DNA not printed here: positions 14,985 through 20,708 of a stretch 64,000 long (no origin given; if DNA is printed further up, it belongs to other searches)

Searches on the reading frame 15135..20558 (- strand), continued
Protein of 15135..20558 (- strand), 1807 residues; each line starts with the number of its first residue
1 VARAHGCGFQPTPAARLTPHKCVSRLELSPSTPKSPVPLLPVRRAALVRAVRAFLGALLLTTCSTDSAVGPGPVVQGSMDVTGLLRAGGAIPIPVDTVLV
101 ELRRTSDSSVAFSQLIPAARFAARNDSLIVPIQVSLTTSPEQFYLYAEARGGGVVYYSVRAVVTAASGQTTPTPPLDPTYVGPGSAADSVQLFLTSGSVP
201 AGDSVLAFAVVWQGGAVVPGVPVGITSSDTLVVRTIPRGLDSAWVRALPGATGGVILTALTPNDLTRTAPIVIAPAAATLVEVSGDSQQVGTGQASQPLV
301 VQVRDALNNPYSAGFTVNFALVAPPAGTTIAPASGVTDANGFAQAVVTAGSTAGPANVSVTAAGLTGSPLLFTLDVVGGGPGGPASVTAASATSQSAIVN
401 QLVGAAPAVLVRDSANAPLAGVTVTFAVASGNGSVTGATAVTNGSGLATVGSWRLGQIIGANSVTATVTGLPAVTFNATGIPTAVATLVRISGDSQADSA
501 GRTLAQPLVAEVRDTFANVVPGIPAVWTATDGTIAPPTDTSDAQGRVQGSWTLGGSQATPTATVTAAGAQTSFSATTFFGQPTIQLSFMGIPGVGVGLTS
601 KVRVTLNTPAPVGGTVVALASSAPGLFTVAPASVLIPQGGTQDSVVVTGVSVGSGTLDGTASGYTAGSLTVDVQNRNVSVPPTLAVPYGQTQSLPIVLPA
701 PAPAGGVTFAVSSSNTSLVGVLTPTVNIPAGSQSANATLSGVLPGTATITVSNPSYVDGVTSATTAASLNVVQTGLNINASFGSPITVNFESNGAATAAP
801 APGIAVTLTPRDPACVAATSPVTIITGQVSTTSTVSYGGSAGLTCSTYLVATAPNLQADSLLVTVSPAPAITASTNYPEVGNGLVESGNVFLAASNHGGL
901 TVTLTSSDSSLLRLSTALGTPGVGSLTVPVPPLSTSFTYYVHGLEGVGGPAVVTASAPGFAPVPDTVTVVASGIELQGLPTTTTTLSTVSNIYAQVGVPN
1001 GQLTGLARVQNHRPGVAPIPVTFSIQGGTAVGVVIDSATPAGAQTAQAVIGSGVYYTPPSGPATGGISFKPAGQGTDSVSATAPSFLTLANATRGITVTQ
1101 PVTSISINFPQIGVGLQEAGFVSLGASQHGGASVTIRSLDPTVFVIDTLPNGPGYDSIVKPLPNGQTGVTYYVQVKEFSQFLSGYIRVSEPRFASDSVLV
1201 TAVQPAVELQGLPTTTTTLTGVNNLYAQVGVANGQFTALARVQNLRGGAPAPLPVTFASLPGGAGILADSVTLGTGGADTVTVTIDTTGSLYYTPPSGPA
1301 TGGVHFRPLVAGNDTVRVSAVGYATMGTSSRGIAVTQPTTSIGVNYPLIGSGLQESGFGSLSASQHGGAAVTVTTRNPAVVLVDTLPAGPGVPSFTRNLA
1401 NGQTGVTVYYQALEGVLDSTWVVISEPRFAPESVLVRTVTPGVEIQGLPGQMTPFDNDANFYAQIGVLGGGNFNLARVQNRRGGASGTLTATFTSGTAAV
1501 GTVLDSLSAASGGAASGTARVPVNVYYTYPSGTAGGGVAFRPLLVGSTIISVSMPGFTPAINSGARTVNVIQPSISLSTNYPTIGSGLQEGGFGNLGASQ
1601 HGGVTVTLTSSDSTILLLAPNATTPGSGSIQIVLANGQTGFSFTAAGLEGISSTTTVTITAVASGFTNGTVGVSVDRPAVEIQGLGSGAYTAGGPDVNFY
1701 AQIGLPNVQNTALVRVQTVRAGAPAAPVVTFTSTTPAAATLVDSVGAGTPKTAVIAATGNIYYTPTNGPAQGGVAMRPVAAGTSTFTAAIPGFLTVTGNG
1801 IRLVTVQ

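Call 17: find_encoding_contigs(protein=P0022, flank=10000, max_places=2)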
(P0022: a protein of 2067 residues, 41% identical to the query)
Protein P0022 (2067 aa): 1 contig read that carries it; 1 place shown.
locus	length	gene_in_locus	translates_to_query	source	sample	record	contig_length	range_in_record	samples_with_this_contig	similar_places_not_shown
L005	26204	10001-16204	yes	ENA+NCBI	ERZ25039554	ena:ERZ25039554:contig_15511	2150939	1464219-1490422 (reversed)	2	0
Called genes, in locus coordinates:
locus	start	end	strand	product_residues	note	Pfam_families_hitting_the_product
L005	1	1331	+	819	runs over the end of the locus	PF12704:MacB_PCD, PF02687:FtsX, PF12704:MacB_PCD, PF02687:FtsX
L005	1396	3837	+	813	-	PF12704:MacB_PCD, PF02687:FtsX, PF12704:MacB_PCD, PF02687:FtsX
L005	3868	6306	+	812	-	PF12704:MacB_PCD, PF02687:FtsX, PF12704:MacB_PCD, PF02687:FtsX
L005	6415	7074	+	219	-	PF00005:ABC_tran, PF02463:SMC_N (faint), PF13304:AAA_21 (weak)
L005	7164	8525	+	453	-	PF00072:Response_reg, PF00158:Sigma54_activat, PF14532:Sigma54_activ_2, PF25601:AAA_lid_14, PF02954:HTH_8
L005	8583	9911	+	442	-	PF13188:PAS_8 (weak), PF02518:HATPase_c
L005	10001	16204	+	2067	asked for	PF02369:Big_1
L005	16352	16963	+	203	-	-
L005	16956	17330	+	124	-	PF12840:HTH_20, PF01022:HTH_5, PF12802:MarR_2 (weak), PF13601:HTH_34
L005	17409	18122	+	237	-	PF01255:Prenyltransf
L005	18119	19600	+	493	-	PF13687:DUF4153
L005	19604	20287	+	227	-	-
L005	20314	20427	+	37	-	-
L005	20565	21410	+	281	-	PF00149:Metallophos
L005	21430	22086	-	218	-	PF13428:TPR_14 (faint), PF13432:TPR_16 (faint)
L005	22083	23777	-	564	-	PF01432:Peptidase_M3 (faint)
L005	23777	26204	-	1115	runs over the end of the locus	PF00930:DPPIV_N (faint), PF26549:Tricorn_N, PF26550:Tricorn_2nd, PF07676:PD40, PF25174:Beta-prop_THOC3 (faint), PF26549:Tricorn_N, PF01979:Amidohydro_1, PF07969:Amidohydro_3 (weak)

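Call 76: find_encoding_contigs(protein=P0012, flank=10000, max_places=1)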
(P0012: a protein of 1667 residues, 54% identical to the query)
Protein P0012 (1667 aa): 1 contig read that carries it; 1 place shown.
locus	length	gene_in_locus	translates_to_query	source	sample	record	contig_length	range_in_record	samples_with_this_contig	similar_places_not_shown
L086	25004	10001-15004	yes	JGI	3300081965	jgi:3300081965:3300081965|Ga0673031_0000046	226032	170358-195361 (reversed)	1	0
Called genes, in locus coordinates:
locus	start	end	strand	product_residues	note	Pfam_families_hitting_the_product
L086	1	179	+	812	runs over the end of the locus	PF12704:MacB_PCD, PF02687:FtsX, PF12704:MacB_PCD, PF02687:FtsX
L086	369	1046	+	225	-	PF00005:ABC_tran, PF02463:SMC_N (weak), PF13304:AAA_21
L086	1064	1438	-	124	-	PF05635:23S_rRNA_IVP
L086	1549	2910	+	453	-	PF00072:Response_reg, PF00158:Sigma54_activat, PF14532:Sigma54_activ_2, PF07728:AAA_5 (weak), PF25601:AAA_lid_14, PF02954:HTH_8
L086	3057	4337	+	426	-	PF00512:HisKA (faint), PF08448:PAS_4 (faint), PF02518:HATPase_c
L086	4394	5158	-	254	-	PF00072:Response_reg, PF04397:LytTR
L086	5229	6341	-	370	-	PF06580:His_kinase, PF02518:HATPase_c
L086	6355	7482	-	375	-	PF13439:Glyco_transf_4, PF13579:Glyco_trans_4_4, PF20706:GT4-conflict, PF00534:Glycos_transf_1, PF13692:Glyco_trans_1_4, PF13524:Glyco_trans_1_2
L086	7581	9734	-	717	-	PF11306:DUF3108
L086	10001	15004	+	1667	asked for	PF02369:Big_1 (weak)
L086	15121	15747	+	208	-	-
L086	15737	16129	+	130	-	PF13601:HTH_34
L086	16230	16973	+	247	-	PF01255:Prenyltransf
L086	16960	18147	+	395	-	PF00890:FAD_binding_2 (weak), PF01266:DAO (weak), PF01494:FAD_binding_3, PF05834:Lycopene_cycl (faint), PF07992:Pyr_redox_2 (weak)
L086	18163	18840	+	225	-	-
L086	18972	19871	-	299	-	PF00753:Lactamase_B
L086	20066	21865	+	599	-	PF01401:Peptidase_M2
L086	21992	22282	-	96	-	PF13279:4HBT_2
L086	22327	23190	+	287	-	PF00149:Metallophos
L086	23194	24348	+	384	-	PF25390:WD40_RLD, PF00415:RCC1, PF13540:RCC1_2, PF13540:RCC1_2, PF00415:RCC1, PF13540:RCC1_2, PF00415:RCC1, PF25390:WD40_RLD, +7 more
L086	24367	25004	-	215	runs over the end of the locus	-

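Call 77: find_encoding_contigs(protein=P0027, flank=10000, max_places=1)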
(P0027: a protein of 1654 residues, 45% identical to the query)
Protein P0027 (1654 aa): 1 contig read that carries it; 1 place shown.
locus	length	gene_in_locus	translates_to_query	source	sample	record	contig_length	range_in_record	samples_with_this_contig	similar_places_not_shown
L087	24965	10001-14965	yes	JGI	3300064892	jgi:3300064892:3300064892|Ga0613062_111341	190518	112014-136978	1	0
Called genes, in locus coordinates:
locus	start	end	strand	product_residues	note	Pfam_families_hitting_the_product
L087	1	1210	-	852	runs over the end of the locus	PF13620:CarboxypepD_reg (faint)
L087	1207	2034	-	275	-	-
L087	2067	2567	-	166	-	PF14352:DUF4402 (weak)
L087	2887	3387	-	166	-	PF14352:DUF4402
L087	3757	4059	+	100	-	-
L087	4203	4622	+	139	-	-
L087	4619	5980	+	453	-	PF00072:Response_reg, PF00158:Sigma54_activat, PF14532:Sigma54_activ_2, PF07728:AAA_5 (faint), PF25601:AAA_lid_14, PF02954:HTH_8, PF18024:HTH_50 (weak)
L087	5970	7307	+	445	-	PF02518:HATPase_c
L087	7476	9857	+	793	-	PF00989:PAS, PF13188:PAS_8, PF08447:PAS_3, PF08448:PAS_4, PF13426:PAS_9, PF08447:PAS_3, PF00990:GGDEF, PF00563:EAL, +2 more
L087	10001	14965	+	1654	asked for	PF02369:Big_1 (weak)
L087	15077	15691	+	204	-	-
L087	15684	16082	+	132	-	PF12802:MarR_2 (faint), PF12840:HTH_20 (faint), PF13412:HTH_24 (weak), PF01022:HTH_5 (weak), PF13601:HTH_34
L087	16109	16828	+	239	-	PF01255:Prenyltransf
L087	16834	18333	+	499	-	PF13687:DUF4153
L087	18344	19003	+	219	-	-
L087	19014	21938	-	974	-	PF07715:Plug (weak), PF00593:TonB_dep_Rec_b-barrel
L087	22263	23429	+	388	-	PF25390:WD40_RLD, PF13540:RCC1_2, PF00415:RCC1, PF13540:RCC1_2, PF25390:WD40_RLD, PF13540:RCC1_2, PF00415:RCC1, PF13540:RCC1_2, +6 more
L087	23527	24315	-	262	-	PF02567:PhzC-PhzF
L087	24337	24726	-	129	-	PF01042:Ribonuc_L-PSP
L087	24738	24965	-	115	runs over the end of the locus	PF01588:tRNA_bind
